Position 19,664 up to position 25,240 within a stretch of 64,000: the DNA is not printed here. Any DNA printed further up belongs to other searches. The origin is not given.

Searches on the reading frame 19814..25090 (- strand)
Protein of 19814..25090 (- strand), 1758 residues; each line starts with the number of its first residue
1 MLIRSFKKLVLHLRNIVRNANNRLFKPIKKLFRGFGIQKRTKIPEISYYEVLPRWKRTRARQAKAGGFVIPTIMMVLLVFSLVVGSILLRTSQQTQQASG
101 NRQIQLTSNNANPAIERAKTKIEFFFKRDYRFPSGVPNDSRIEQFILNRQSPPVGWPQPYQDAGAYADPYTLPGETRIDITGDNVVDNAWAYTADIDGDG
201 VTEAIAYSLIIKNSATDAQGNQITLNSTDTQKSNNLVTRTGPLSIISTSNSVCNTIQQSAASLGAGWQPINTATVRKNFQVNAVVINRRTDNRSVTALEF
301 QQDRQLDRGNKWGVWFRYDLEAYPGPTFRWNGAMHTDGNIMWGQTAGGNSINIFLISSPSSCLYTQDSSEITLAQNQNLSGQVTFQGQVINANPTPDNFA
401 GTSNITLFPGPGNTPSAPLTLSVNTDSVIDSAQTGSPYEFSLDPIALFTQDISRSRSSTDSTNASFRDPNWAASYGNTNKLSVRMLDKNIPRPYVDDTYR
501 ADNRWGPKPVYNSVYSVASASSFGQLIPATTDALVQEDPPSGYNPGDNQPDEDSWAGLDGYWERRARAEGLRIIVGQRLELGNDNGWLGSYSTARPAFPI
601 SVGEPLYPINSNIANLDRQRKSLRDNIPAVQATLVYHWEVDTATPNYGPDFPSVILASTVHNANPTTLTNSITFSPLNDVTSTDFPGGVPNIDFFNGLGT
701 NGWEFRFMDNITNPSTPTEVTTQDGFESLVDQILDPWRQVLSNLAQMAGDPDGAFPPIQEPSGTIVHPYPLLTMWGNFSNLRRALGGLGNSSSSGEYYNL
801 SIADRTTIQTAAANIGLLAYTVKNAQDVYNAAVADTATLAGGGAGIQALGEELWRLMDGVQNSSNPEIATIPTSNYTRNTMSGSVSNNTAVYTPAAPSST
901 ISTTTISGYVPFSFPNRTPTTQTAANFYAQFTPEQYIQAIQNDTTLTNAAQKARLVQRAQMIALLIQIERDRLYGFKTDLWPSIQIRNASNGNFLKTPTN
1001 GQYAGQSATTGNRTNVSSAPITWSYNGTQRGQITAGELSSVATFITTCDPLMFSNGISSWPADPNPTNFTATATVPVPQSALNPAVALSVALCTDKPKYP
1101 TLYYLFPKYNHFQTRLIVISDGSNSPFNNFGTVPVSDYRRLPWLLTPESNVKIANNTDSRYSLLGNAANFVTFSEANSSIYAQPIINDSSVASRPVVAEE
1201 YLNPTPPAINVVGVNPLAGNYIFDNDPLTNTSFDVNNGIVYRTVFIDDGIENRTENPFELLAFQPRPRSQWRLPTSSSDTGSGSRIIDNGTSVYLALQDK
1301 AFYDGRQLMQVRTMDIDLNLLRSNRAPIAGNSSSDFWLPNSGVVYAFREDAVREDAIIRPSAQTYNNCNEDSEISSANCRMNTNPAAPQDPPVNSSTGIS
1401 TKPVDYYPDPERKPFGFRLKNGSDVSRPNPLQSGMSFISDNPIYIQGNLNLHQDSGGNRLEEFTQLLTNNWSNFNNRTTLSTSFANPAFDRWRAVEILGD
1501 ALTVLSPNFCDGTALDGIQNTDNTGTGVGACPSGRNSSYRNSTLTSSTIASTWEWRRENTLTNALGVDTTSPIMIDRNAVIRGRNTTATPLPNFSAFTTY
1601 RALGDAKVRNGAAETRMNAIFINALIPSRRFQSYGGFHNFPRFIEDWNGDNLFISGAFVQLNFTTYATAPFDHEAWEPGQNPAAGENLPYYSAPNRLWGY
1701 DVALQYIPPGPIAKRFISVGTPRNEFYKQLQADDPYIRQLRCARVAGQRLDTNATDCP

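Call 30: search_protein_families(library=pfam, proteins=[window:19814-25090:-])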
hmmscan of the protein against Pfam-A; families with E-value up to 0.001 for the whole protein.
window:19814-25090:- (1758 aa): 0 families

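Call 51: search_protein_families(library=ncbifam, proteins=[window:19814-25090:-], max_evalue=0.01)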
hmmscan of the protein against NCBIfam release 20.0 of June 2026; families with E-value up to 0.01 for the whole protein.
window:19814-25090:- (1758 aa): 1 family
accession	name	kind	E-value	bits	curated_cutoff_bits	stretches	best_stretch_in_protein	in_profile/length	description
NF038301.1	EPS_HpsA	equivalog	2.7e-171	572.1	400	3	23-920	3-800/1503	hormogonium polysaccharide biosynthesis protein HpsA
